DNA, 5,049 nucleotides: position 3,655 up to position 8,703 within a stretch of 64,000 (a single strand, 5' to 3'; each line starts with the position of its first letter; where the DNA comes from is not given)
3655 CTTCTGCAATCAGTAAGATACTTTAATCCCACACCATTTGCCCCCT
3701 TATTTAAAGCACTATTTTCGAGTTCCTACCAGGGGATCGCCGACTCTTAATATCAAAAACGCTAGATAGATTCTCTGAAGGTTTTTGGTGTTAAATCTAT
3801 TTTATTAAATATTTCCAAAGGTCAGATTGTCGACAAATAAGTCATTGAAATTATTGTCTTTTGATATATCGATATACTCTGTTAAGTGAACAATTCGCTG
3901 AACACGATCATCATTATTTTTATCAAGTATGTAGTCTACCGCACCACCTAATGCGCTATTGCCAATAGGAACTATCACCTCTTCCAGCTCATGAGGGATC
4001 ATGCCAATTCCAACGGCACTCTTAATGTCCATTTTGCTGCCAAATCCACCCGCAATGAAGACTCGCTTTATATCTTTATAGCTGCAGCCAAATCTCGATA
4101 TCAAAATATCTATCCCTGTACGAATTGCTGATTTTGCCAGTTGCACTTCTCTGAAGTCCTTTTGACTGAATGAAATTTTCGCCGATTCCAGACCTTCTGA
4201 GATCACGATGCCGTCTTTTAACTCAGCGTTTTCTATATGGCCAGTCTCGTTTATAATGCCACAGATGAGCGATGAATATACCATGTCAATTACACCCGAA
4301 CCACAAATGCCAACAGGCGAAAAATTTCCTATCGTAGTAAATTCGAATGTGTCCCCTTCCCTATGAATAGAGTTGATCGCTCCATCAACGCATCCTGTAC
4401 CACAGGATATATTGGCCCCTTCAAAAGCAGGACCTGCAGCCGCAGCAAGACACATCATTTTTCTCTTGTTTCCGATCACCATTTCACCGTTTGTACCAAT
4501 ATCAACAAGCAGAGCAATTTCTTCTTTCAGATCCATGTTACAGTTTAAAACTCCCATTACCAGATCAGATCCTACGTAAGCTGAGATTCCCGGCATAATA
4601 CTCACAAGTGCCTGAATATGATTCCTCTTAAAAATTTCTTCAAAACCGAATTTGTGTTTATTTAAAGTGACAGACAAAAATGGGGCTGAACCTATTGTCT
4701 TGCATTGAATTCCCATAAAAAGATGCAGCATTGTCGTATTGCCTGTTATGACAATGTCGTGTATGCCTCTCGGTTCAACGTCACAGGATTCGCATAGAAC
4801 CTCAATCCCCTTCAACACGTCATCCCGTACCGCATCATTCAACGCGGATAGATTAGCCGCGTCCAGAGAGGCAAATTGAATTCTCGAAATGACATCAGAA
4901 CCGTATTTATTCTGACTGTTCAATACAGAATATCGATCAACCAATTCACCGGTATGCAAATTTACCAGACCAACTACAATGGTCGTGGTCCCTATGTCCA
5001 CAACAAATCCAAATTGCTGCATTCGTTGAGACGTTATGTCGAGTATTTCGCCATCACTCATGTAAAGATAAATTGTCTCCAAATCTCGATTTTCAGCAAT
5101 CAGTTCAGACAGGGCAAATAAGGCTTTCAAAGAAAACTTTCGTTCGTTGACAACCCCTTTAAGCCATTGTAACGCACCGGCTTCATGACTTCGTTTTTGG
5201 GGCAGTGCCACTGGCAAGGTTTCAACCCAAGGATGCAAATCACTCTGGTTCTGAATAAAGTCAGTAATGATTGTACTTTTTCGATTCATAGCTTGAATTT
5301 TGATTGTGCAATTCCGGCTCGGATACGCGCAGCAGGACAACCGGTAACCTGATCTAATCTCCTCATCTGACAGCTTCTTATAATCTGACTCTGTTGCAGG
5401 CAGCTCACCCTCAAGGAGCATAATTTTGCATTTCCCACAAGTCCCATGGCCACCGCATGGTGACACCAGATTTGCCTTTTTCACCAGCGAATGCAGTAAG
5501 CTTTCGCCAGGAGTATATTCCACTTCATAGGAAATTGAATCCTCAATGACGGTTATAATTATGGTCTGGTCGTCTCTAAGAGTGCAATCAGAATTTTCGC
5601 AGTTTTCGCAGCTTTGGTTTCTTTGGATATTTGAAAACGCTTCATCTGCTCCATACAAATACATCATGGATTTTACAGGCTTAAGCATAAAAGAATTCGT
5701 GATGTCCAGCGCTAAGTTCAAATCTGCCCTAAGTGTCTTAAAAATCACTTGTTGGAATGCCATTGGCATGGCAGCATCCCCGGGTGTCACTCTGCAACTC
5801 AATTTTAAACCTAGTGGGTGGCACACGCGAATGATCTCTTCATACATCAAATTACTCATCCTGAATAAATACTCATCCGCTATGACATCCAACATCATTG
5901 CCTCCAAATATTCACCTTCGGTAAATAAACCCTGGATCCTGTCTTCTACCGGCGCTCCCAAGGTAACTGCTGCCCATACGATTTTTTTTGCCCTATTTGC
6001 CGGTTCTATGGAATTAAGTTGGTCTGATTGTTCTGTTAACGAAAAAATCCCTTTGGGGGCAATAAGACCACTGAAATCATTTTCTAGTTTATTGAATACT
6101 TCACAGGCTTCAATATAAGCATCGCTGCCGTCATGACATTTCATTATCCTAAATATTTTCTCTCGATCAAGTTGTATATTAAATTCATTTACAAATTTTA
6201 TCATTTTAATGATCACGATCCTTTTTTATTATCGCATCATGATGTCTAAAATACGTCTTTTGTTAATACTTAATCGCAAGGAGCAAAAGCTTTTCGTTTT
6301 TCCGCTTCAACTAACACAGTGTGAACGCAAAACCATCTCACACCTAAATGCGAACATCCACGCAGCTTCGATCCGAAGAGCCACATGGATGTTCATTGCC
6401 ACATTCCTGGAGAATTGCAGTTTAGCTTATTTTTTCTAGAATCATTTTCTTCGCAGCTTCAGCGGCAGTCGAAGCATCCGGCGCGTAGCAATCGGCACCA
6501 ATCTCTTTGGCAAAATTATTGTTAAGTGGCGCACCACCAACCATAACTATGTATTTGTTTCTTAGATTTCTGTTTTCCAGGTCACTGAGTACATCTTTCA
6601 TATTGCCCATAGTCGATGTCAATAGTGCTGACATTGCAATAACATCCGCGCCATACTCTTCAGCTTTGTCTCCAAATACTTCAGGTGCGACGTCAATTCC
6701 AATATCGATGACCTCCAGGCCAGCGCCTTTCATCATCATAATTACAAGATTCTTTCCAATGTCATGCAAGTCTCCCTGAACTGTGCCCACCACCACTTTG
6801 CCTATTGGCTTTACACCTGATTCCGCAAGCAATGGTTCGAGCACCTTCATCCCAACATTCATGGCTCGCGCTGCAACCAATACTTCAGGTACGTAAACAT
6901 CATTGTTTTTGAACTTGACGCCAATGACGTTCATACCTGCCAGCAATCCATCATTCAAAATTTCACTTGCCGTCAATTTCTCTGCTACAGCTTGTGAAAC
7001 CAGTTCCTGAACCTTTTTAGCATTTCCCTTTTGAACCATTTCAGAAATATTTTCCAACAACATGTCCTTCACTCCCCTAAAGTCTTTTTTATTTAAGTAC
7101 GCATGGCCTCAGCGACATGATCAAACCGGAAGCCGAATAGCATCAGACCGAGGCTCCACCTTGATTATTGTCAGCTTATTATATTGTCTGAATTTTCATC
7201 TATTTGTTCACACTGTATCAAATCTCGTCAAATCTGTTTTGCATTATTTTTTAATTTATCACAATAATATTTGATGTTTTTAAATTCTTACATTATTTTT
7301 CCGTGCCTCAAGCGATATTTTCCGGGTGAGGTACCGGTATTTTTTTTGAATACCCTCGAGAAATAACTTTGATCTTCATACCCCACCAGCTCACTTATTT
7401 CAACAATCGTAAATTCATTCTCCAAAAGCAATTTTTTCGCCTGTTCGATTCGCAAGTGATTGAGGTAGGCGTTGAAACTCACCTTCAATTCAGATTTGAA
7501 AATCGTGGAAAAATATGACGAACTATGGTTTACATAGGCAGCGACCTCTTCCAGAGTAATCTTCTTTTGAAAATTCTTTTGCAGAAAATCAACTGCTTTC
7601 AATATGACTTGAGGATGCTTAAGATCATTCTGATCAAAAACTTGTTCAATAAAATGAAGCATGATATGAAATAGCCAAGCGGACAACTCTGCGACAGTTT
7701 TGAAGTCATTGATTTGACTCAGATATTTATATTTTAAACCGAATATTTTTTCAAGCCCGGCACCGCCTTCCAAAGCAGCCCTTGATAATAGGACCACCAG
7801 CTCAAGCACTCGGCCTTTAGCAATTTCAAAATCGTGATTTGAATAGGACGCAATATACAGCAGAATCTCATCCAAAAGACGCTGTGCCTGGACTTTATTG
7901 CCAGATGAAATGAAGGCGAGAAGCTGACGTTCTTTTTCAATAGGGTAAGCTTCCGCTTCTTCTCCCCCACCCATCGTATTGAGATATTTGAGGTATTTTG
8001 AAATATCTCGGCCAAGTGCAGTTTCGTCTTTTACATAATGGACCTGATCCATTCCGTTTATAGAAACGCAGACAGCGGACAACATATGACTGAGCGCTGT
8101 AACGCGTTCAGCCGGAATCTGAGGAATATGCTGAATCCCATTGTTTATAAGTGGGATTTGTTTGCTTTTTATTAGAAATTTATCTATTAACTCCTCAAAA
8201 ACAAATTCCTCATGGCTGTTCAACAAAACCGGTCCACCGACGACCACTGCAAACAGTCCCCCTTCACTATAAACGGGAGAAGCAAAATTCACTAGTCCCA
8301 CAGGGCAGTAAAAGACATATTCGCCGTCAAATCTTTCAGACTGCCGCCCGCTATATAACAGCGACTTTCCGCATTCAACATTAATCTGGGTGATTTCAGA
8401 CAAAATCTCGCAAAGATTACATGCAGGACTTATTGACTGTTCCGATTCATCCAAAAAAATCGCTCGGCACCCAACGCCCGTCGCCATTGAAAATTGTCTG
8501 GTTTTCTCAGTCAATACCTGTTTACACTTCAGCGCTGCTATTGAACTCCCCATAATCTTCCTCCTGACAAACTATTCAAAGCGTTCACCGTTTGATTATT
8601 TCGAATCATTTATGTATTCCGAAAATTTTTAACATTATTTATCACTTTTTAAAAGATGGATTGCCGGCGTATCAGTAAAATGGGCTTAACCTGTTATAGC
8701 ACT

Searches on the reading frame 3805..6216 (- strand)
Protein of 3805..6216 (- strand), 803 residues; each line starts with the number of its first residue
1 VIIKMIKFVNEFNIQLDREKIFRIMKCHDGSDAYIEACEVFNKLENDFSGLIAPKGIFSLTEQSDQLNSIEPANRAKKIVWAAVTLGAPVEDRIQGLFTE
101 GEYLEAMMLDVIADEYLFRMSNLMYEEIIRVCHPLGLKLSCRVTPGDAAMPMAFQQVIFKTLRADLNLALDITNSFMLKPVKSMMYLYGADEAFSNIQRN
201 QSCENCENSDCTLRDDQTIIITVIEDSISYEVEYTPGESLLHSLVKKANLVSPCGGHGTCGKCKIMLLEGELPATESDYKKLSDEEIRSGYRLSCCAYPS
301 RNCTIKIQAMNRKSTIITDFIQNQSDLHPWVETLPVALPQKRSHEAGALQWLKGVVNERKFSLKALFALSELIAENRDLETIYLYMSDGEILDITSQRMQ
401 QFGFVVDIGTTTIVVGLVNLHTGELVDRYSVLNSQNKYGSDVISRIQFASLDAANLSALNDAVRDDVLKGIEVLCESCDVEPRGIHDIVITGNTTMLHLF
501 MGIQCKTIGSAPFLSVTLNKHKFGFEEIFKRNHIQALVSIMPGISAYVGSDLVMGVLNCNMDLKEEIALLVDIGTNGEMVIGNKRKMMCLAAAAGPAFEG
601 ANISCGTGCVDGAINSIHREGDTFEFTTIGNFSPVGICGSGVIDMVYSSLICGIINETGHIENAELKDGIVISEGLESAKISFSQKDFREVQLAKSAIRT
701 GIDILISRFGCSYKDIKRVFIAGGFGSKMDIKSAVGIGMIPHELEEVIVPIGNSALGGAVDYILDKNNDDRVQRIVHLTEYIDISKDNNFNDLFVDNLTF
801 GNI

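Call 14: search_protein_families(library=pfam, proteins=[window:3805-6216:-], max_evalue=0.001)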
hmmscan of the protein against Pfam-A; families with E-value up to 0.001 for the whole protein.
window:3805-6216:- (803 aa): 3 families
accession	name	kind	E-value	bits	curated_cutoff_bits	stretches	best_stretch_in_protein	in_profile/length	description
PF14574.11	RACo_C_ter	-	3.2e-69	233.3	27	1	566-800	1-249/261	C-terminal domain of RACo the ASKHA domain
PF17651.6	Raco_middle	-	3.8e-48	163.7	26.8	1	402-562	1-161/163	RACo middle region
PF00111.32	Fer2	-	9.2e-10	38.8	21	1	228-299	6-76/77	2Fe-2S iron-sulfur cluster binding domain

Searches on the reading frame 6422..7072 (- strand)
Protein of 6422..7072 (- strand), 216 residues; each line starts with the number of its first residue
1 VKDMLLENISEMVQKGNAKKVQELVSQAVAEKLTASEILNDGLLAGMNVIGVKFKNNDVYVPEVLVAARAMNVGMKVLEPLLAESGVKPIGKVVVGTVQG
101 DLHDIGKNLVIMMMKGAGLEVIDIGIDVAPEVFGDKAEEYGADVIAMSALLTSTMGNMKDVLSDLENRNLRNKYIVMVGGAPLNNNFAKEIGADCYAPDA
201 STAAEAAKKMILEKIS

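Call 7: search_protein_families(library=pfam, proteins=[window:6422-7072:-], max_evalue=0.01)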
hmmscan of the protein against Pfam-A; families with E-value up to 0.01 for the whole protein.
window:6422-7072:- (216 aa): 2 families
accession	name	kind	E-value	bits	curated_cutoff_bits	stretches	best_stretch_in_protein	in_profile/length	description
PF02310.24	B12-binding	-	5.7e-24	84.7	32.1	1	91-203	1-116/121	B12 binding domain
PF02607.22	B12-binding_2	-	5.9e-20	71.7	23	1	5-79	1-74/74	B12 binding domain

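Call 8: search_protein_families(library=ncbifam, proteins=[window:6422-7072:-], max_evalue=0.01)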
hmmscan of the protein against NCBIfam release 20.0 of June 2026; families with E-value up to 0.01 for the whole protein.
window:6422-7072:- (216 aa): 15 families
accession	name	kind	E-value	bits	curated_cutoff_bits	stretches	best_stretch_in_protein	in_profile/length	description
NF047995.1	corrinoid_MtgC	exception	1.4e-58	197.9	310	1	5-211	4-213/215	glycine betaine-specific corrinoid protein MtgC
NF047996.1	corrin_MtgC_2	exception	7.2e-58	195.5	370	1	2-211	2-210/212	glycine betaine-specific corrinoid protein MtgC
TIGR02370.1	pyl_corrinoid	subfamily_domain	1.2e-52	178.1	215.3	1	9-203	2-197/197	methyltransferase cognate corrinoid protein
NF041607.1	dimeth_corrin_MtbC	equivalog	2e-52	177.7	350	1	17-210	9-202/203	dimethylamine corrinoid protein MtbC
TIGR02082.1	metH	equivalog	1.3e-35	122.4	1010.85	1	7-210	648-851/1182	methionine synthase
NF040669.1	MtaC2_Meth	equivalog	1.4e-30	106.6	450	1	7-210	44-245/267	methanol--corrinoid protein MtaC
NF040655.1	MtaC_Meth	equivalog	8.4e-30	103.6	420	1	2-211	32-238/253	methanol--corrinoid protein MtaC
NF007024.0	PRK09490.1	equivalog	6.7e-28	97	1497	1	12-185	668-844/1234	methionine synthase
NF002612.0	PRK02261.1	equivalog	5.2e-11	42.2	110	1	92-180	5-92/148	methylaspartate mutase subunit S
NF052385.1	Lys_5_6_beta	equivalog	9.4e-10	38.6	280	1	93-208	104-231/241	lysine 5,6-aminomutase subunit beta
TIGR01501.1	MthylAspMutase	equivalog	9.5e-09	35.1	135.8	1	93-180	4-90/134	methylaspartate mutase subunit S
NF040743.1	ornith_mutase_E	equivalog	1.5e-08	33.1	800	1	92-208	597-720/730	D-ornithine 4,5-aminomutase subunit OraE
NF052513.1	TransRegCarH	equivalog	2.5e-08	33.6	400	1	5-201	83-268/274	HTH-type transcriptional repressor CarH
TIGR00640.1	acid_CoA_mut_C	subfamily_domain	2.5e-06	27.5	57.45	1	92-201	4-115/132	methylmalonyl-CoA mutase C-terminal domain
NF006944.0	PRK09426.1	equivalog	3.2e-06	25.4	876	1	6-211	509-711/721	methylmalonyl-CoA mutase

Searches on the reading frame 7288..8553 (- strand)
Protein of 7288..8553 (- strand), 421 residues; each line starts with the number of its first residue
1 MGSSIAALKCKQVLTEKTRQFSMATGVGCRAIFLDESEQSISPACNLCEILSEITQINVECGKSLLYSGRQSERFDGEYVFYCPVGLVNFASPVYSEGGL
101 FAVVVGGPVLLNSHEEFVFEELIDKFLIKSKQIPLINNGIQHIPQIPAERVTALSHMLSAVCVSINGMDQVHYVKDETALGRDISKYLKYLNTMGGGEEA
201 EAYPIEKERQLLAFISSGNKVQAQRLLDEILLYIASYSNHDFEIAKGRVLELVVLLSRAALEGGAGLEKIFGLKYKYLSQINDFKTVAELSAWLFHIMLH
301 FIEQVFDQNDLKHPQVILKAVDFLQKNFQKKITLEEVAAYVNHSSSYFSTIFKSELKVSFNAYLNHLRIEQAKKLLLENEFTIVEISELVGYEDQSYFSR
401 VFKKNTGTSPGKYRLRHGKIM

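Call 7: search_protein_families(library=pfam, proteins=[window:7288-8553:-], max_evalue=0.01)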
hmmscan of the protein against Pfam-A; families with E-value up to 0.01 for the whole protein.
window:7288-8553:- (421 aa): 3 families
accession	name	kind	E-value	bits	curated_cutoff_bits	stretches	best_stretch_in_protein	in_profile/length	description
PF12833.13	HTH_18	-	1.1e-21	77.3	33.6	1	338-414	2-78/80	Helix-turn-helix domain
PF00165.29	HTH_AraC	-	6.7e-20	71.2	26.6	2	380-414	8-41/42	Bacterial regulatory helix-turn-helix proteins, AraC family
PF10114.15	PocR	-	8.5e-18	65.1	23.9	1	14-163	8-155/162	Sensory domain found in PocR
